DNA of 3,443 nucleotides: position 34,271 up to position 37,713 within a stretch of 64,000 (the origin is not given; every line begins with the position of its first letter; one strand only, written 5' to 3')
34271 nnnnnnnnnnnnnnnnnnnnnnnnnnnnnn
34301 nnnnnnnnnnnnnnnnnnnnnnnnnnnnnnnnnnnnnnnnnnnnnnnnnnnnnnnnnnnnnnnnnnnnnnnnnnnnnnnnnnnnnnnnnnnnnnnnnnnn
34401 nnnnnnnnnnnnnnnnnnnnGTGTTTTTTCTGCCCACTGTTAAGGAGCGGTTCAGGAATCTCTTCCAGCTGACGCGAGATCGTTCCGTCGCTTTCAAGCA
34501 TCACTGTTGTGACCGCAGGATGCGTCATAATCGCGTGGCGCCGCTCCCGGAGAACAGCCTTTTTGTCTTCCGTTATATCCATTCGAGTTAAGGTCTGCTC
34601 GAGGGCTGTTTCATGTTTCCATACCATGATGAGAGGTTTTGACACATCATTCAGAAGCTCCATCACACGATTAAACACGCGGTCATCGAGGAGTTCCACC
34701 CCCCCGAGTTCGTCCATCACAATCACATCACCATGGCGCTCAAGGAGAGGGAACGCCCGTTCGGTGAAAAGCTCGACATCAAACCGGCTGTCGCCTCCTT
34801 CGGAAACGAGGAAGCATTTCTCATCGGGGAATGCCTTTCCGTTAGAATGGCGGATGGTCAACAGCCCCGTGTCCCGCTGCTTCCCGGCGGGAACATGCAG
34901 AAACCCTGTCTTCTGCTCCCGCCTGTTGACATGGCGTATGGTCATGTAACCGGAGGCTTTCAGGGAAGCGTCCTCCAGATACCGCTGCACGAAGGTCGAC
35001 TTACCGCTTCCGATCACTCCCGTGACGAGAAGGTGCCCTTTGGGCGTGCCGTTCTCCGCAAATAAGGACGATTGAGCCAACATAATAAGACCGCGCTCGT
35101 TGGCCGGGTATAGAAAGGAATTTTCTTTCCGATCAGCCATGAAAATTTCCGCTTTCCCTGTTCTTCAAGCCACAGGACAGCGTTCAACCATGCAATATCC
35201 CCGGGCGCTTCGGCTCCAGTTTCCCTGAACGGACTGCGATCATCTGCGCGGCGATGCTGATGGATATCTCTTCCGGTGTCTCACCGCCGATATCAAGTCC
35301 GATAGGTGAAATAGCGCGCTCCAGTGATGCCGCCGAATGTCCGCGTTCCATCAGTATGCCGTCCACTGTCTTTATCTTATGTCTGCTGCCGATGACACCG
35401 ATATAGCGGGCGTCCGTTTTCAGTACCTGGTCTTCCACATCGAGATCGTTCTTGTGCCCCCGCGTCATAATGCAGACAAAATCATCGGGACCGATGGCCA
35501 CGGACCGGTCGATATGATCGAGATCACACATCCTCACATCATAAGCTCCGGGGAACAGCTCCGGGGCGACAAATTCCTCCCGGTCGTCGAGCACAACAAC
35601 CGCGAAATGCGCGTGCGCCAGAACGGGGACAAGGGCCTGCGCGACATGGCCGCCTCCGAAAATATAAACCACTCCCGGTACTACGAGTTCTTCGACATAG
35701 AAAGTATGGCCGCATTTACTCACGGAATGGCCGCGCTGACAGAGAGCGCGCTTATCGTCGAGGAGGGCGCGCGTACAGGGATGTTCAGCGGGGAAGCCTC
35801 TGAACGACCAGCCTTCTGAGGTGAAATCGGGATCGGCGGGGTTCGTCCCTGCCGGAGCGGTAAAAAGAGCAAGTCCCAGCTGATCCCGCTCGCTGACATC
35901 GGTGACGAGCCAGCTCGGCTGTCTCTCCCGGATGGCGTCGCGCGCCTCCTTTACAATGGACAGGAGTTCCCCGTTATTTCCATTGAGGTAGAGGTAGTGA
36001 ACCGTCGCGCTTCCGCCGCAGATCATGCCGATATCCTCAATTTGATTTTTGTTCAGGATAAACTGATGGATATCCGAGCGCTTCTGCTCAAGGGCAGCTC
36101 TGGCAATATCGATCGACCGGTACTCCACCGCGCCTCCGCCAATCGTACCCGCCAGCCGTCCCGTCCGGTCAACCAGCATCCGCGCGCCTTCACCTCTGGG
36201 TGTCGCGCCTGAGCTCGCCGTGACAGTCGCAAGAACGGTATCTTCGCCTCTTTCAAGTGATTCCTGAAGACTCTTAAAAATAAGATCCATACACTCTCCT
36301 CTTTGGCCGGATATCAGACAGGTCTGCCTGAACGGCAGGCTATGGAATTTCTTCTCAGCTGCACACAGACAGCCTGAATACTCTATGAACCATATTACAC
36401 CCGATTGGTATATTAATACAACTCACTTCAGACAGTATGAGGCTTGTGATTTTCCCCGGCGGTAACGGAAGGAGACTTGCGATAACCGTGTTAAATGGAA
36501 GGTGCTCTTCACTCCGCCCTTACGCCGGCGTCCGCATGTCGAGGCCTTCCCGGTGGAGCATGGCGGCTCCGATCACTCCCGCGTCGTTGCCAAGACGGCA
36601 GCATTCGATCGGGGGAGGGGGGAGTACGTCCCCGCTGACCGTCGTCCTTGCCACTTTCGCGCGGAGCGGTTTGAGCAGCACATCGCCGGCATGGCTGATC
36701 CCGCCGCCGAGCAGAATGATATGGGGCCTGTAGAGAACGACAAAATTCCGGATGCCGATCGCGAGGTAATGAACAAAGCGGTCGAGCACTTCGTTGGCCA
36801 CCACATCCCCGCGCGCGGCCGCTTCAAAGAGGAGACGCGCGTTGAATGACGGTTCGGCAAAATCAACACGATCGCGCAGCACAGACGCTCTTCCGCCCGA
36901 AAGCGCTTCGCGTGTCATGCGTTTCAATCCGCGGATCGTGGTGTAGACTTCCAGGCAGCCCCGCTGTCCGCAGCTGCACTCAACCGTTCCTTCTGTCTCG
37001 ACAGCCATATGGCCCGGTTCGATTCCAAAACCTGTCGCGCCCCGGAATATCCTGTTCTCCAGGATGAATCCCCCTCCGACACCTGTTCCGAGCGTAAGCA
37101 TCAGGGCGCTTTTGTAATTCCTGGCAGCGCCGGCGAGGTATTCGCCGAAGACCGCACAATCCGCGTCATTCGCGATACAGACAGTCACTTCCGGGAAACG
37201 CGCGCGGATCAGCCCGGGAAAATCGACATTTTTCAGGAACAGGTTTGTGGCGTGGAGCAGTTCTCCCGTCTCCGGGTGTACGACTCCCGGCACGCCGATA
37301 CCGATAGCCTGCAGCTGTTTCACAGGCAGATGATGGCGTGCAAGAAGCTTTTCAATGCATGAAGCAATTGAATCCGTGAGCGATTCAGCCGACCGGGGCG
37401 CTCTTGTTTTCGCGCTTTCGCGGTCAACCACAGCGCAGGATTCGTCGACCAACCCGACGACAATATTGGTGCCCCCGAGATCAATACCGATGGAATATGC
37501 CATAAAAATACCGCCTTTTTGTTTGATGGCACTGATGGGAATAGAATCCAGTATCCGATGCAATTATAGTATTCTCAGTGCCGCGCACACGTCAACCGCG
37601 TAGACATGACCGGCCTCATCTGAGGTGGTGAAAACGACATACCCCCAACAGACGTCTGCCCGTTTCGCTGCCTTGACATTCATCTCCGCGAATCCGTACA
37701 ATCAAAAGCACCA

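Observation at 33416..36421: xdhC-led operon whose FecCD/BtuC-type permease is fused to a THEP1-like NTPase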

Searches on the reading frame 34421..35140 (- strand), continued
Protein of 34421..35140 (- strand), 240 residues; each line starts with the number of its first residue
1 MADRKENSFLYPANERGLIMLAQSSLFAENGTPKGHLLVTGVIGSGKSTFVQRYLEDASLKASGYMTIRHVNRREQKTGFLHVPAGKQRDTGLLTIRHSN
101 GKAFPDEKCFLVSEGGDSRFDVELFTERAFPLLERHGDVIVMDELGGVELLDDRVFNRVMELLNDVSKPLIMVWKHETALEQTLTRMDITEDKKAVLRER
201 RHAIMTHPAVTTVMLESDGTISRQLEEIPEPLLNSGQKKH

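Call 81: search_protein_families(library=ncbifam, proteins=[P0247, P0144, L042:4003-4296:+, L042:1563-2447:-, L042:799-1596:-, L042:2592-3917:+, L042:4359-5177:+, L042:5193-6227:+, L042:2-750:-], max_evalue=0.00001)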
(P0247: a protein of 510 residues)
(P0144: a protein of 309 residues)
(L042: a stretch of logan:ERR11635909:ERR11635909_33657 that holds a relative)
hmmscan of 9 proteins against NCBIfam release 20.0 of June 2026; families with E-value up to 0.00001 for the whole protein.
P0247 (510 aa): 18 families
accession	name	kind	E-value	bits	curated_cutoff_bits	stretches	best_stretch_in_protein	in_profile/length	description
NF045665.1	NTPtran_DVU1551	equivalog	6.6e-57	193.2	315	1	127-314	2-192/359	DVU_1551 family NTP transferase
TIGR03310.1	matur_MocA_YgfJ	equivalog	9.5e-37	126.8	186.45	1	128-311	2-188/188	molybdenum cofactor cytidylyltransferase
TIGR00637.1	ModE_repress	subfamily_domain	1.2e-16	60.6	98.5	1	20-98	3-81/100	ModE molybdate transport repressor domain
NF045782.1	NicBOxredNboR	equivalog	4.8e-16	59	260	1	126-311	9-205/206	nicotine blue oxidoreductase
NF010248.0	PRK13695.1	equivalog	9.5e-14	51.5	156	1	317-450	5-138/180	NTPase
TIGR03202.1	pucB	equivalog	2.3e-13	50.3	235.05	1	128-308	3-192/192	xanthine dehydrogenase accessory protein PucB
TIGR01173.1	glmU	equivalog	1.4e-11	43.9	366.85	1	128-244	3-119/452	bifunctional UDP-N-acetylglucosamine diphosphorylase/glucosamine-1-phosphate N-acetyltransferase GlmU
NF010938.0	PRK14358.1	equivalog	1.2e-09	37.3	500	1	129-241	11-123/481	bifunctional N-acetylglucosamine-1-phosphate uridyltransferase/glucosamine-1-phosphate acetyltransferase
NF010935.0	PRK14355.1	equivalog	8.1e-09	34.6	718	1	124-242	2-121/459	bifunctional UDP-N-acetylglucosamine diphosphorylase/glucosamine-1-phosphate N-acetyltransferase GlmU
NF007957.0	PRK10676.1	equivalog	9.2e-09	34.8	369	1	21-94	19-92/263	molybdenum-dependent transcriptional regulator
NF010934.1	PRK14354.1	equivalog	1.2e-08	33.9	450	1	128-241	2-114/447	bifunctional UDP-N-acetylglucosamine diphosphorylase/glucosamine-1-phosphate N-acetyltransferase GlmU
NF010933.0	PRK14353.1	equivalog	5.4e-08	31.9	505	1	125-242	5-124/453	bifunctional UDP-N-acetylglucosamine diphosphorylase/glucosamine-1-phosphate N-acetyltransferase GlmU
NF010936.0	PRK14356.1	equivalog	3.5e-07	29.5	666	1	127-247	7-128/456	bifunctional UDP-N-acetylglucosamine diphosphorylase/glucosamine-1-phosphate N-acetyltransferase GlmU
NF006986.0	PRK09451.1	equivalog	4e-07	29.2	725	1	126-240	6-119/456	bifunctional UDP-N-acetylglucosamine diphosphorylase/glucosamine-1-phosphate N-acetyltransferase GlmU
TIGR02665.1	molyb_mobA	equivalog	9.2e-07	29.1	151.85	1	128-259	3-133/186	molybdenum cofactor guanylyltransferase MobA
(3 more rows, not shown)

P0144 (309 aa): 3 families
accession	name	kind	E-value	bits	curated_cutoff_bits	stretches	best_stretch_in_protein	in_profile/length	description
TIGR00637.1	ModE_repress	subfamily_domain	5.3e-17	61.7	98.5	1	17-100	3-86/100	ModE molybdate transport repressor domain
NF010248.0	PRK13695.1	equivalog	2.5e-13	50.1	156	1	114-260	4-147/180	NTPase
NF007957.0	PRK10676.1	equivalog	1.1e-07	31.3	369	1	4-99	4-99/263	molybdenum-dependent transcriptional regulator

L042:4003-4296:+ (97 aa): 3 families
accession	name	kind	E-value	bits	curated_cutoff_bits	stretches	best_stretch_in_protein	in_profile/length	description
TIGR00637.1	ModE_repress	subfamily_domain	8.7e-20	70.6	98.5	1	2-90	3-91/100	ModE molybdate transport repressor domain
NF007957.0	PRK10676.1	equivalog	1.5e-10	40.6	369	1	7-85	23-101/263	molybdenum-dependent transcriptional regulator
NF045990.1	TransRegCbbRRhodb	equivalog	5.2e-06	25.7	450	1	7-88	12-90/304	LysR family regulator CbbR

L042:1563-2447:- (294 aa): 1 family
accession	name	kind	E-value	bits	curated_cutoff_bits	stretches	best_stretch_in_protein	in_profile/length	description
TIGR03309.1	matur_yqeB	equivalog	3.6e-98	328.1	220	1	26-286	1-255/256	selenium-dependent molybdenum cofactor biosynthesis protein YqeB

L042:799-1596:- (265 aa): 1 family
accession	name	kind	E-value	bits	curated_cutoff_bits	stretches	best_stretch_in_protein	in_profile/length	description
TIGR03172.2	TIGR03172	equivalog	1.1e-41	142.9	73.05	1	40-243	2-203/209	selenium cofactor biosynthesis protein YqeC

L042:2592-3917:+ (441 aa): 21 families
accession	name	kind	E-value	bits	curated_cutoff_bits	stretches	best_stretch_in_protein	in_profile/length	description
TIGR02967.1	guan_deamin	equivalog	2.9e-95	319.6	375.4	1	33-428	2-399/401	guanine deaminase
NF006679.0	PRK09228.1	subfamily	2.1e-83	280.5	351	1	27-429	21-425/433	guanine deaminase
NF005557.0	PRK07228.1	equivalog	1.9e-54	185.1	522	1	32-410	16-389/445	5'-deoxyadenosine deaminase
NF006055.0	PRK08203.1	equivalog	4.2e-35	121.2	532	1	19-395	8-391/455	8-oxoguanine deaminase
NF004701.0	PRK06038.1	equivalog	2.2e-34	118.9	609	1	34-398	20-369/432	N-ethylammeline chlorohydrolase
NF006252.0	PRK08393.1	equivalog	8.3e-33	114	617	1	43-396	26-364/424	N-ethylammeline chlorohydrolase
NF006549.0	PRK09045.1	equivalog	1.1e-29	103.4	540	1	30-397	22-381/444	TRZ/ATZ family hydrolase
NF012037.0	PRK15493.1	equivalog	3.1e-25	88.8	779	1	29-404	14-381/435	bifunctional S-methyl-5'-thioadenosine deaminase/S-adenosylhomocysteine deaminase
NF005211.0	PRK06687.1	equivalog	1.4e-24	86.7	703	1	30-405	14-382/419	TRZ/ATZ family protein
NF009059.0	PRK12393.1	equivalog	3.9e-21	75.3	543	1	64-403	53-402/460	amidohydrolase family protein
NF004995.0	PRK06380.1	subfamily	3.5e-19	69.1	567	1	37-397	21-363/418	metal-dependent hydrolase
NF004801.0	PRK06151.1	subfamily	7.6e-16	58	416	1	182-424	187-428/491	chlorohydrolase family protein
NF006681.0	PRK09229.1-2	equivalog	2.6e-15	56.1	362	1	177-396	177-388/451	formimidoylglutamate deiminase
NF005540.0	PRK07203.1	equivalog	4.4e-14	52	444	1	232-346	221-332/444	putative aminohydrolase SsnA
TIGR03314.1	Se_ssnA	subfamily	1.2e-13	50.8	455.5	1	254-396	240-378/441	putative selenium metabolism protein SsnA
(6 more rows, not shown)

L042:4359-5177:+ (272 aa): 31 families (the best 25 are shown)
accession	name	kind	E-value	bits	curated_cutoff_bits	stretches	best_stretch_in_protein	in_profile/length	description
NF041820.1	daptide_MTase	equivalog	1.3e-24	87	175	1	8-190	12-181/243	daptide-type RiPP biosynthesis methyltransferase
NF043040.1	corrin_prot_MT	hypoth_equivalog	9.9e-20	70.9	180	1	26-145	26-146/216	corrinoid protein-associated methyltransferase CpaM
TIGR02021.1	BchM-ChlM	equivalog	2e-13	50.3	158.9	1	42-137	56-146/218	magnesium protoporphyrin IX methyltransferase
TIGR01983.1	UbiG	equivalog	6.7e-13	48.5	102.95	1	41-149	50-154/228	bifunctional 2-polyprenyl-6-hydroxyphenol methylase/3-demethylubiquinol 3-O-methyltransferase UbiG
NF041537.1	ArsM_AhpD_UU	exception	5.6e-11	41.8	510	1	43-161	79-196/345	arsenite methyltransferase/AhpD domain selenoprotein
NF040703.1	cyclopro_CfaB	exception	7.6e-11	41.4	650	1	37-153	156-270/393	C17 cyclopropane fatty acid synthase CfaB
NF045667.1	MTase_DVU1556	equivalog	2.4e-09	37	155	1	37-150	19-124/213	DVU_1556 family methyltransferase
TIGR02072.1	BioC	equivalog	3e-09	37.1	184.95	1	41-154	35-140/244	malonyl-ACP O-methyltransferase BioC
NF047649.1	MTase_UXPK_star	exception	5.3e-09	35.5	460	1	40-161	77-197/283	methyltransferase/UXPK-star double selenoprotein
NF008264.0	PRK11036.1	equivalog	6.8e-09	35.6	366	1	39-144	43-145/261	tRNA uridine 5-oxyacetic acid(34) methyltransferase CmoM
NF041536.1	ArsM_DUF2284_UU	exception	4.6e-08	31.8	575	1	43-161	79-196/459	arsenite methyltransferase/DUF2284 domain selenoprotein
NF045882.1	PLipidMtase_Leg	equivalog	5.9e-08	32.7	390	1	43-146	45-143/207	phospholipid N-methyltransferase PmtA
NF008405.0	PRK11207.1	equivalog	7.3e-08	32.1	218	1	23-143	14-129/198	tellurite resistance methyltransferase TehB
NF051855.1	GlySarMtaseBact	equivalog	1.3e-07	31.5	350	1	43-153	56-165/259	glycine/sarcosine N-methyltransferase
NF040539.1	AST_met_ArsM_2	exception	1.4e-07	31.6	240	1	43-146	59-163/262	putative arsinothricin biosynthesis methyltransferase ArsM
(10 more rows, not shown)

L042:5193-6227:+ (344 aa): 2 families
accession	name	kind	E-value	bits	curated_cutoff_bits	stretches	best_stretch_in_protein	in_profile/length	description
NF045664.1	XdhC_rel_AOR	equivalog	3.7e-87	292.8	350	1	8-341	5-345/346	XdhC family aldehyde oxidoreductase maturation factor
TIGR02964.1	xanthine_xdhC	equivalog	2.6e-44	151.6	161.6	1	20-337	2-246/246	xanthine dehydrogenase accessory protein XdhC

L042:2-750:- (249 aa): 13 families
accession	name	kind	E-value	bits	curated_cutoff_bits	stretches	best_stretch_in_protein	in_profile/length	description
NF043082.1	XdhA_XDHase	equivalog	8.5e-119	397.8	780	1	3-249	1-247/758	xanthine dehydrogenase subunit XdhA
NF007426.0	PRK09970.1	equivalog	1.6e-110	370.4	916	1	1-249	4-250/761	xanthine dehydrogenase molybdenum-binding subunit XdhA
TIGR03194.1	4hydrxCoA_A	equivalog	7.5e-52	176.7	994.55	1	9-249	3-234/746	4-hydroxybenzoyl-CoA reductase subunit alpha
NF041018.1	glyceraldDH_alpha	equivalog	2.7e-48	164.9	790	1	2-249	2-247/741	glyceraldehyde dehydrogenase subunit alpha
TIGR03311.1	Se_dep_XDH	equivalog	2.2e-41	141.8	830.45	1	3-249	162-397/848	selenium-dependent xanthine dehydrogenase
NF045668.1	pterin_aldehy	equivalog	8.8e-36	123.3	1100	1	2-249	174-423/905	molybdopterin-dependent aldehyde oxidoreductase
TIGR03196.1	pucD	equivalog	9.4e-35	120.2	783.65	1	1-249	1-234/763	xanthine dehydrogenase subunit D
TIGR03313.1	Se_sel_red_Mo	hypoth_equivalog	1.4e-33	115.7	1101.9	2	2-152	167-313/951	molybdopterin-dependent oxidoreductase Mo/Fe-S-binding subunit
NF041671.1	peri_hyde_PaoC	equivalog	9.8e-32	110.2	1180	1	2-249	17-248/735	aldehyde oxidoreductase molybdenum-binding subunit PaoC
NF040766.1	CODH_aero_grp5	exception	4.9e-29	101.1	950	1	2-249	4-250/785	aerobic carbon-monoxide dehydrogenase large subunit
TIGR02416.1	CO_dehy_Mo_lg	equivalog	9.7e-29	100.1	991.15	1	16-249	6-246/770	aerobic carbon-monoxide dehydrogenase large subunit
TIGR02965.1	xanthine_xdhB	equivalog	1.2e-28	99.8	849.5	1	4-249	2-230/758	xanthine dehydrogenase molybdopterin binding subunit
TIGR02969.1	mam_aldehyde_ox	subfamily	9.2e-12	43.2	1912.3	1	10-249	583-802/1330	aldehyde oxidase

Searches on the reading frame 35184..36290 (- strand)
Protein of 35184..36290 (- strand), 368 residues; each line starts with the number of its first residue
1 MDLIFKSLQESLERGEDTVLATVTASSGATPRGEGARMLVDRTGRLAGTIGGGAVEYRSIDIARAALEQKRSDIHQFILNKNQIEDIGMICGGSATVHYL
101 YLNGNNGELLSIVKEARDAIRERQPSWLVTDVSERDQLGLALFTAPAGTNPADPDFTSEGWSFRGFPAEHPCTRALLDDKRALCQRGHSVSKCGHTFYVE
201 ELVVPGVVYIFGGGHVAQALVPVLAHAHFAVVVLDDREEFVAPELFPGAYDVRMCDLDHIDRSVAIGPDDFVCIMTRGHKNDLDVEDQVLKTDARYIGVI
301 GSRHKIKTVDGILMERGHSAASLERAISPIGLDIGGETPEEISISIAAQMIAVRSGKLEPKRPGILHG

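Call 3: search_protein_families(library=pfam, proteins=[window:35184-36290:-], max_evalue=0.01)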
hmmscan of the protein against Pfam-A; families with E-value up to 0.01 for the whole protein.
window:35184-36290:- (368 aa): 2 families
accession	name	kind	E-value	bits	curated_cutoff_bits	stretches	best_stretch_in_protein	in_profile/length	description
PF13478.12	XdhC_C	-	1e-38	133.1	29.7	1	208-350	1-125/125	XdhC Rossmann domain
PF02625.21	XdhC_CoxI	-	9.1e-20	70.8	24.3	1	12-77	2-67/68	XdhC and CoxI family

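Call 4: search_protein_families(library=ncbifam, proteins=[window:35184-36290:-], max_evalue=0.01)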
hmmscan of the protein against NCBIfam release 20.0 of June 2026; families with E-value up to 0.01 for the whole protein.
window:35184-36290:- (368 aa): 2 families
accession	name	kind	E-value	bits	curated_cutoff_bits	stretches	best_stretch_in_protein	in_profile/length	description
NF045664.1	XdhC_rel_AOR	equivalog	5.1e-88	295.7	350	1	4-355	1-345/346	XdhC family aldehyde oxidoreductase maturation factor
TIGR02964.1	xanthine_xdhC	equivalog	2.2e-43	148.6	161.6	2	207-351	102-246/246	xanthine dehydrogenase accessory protein XdhC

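Call 15: search_solved_structures(query=window:35184-36290:-, max_evalue=0.1)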
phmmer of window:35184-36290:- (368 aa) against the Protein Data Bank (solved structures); distinct sequences matched with E-value up to 0.1: 2.
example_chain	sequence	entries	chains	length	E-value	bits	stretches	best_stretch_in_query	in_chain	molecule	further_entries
2we7_A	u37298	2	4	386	2.1e-22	83.1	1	12-356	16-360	Xanthine dehydrogenase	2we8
3on5_A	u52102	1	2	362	4.4e-19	72.2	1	209-357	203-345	BH1974 protein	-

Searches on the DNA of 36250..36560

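Call 59: search_rna_families(source=window, start=36250, end=36560, threshold=evalue, max_evalue=10)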
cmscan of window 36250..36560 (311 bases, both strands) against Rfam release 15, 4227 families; matches with E-value up to 10: 0.
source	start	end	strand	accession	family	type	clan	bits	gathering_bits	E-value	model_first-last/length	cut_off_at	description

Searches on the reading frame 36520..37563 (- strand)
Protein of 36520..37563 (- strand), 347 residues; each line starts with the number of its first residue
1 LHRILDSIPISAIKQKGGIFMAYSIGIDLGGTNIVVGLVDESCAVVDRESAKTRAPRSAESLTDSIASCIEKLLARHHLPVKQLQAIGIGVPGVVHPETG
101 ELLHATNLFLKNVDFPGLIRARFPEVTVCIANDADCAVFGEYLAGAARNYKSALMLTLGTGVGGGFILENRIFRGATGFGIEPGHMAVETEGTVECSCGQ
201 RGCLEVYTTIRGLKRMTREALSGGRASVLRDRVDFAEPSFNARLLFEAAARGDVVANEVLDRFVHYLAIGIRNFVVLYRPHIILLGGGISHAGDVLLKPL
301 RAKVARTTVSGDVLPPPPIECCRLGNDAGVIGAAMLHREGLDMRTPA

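Call 3: search_protein_families(library=pfam, proteins=[window:36520-37563:-], max_evalue=0.01)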
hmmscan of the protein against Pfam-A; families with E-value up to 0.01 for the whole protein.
window:36520-37563:- (347 aa): 5 families
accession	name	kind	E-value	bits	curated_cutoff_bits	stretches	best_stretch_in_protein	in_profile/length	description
PF00480.26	ROK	-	1.5e-63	215.5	22.9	1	25-338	2-292/294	ROK family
PF01869.26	BcrAD_BadFG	-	1.7e-05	25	31.5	1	25-99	1-77/271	BadF/BadG/BcrA/BcrD ATPase family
PF00370.27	FGGY_N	-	0.00013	22.1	28.8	1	23-90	1-76/245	FGGY family of carbohydrate kinases, N-terminal domain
PF02685.22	Glucokinase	-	0.0015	18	22.1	0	28-99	4-69/314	Glucokinase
PF00349.27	Hexokinase_1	-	0.0076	16.5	24.3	0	25-81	60-122/201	Hexokinase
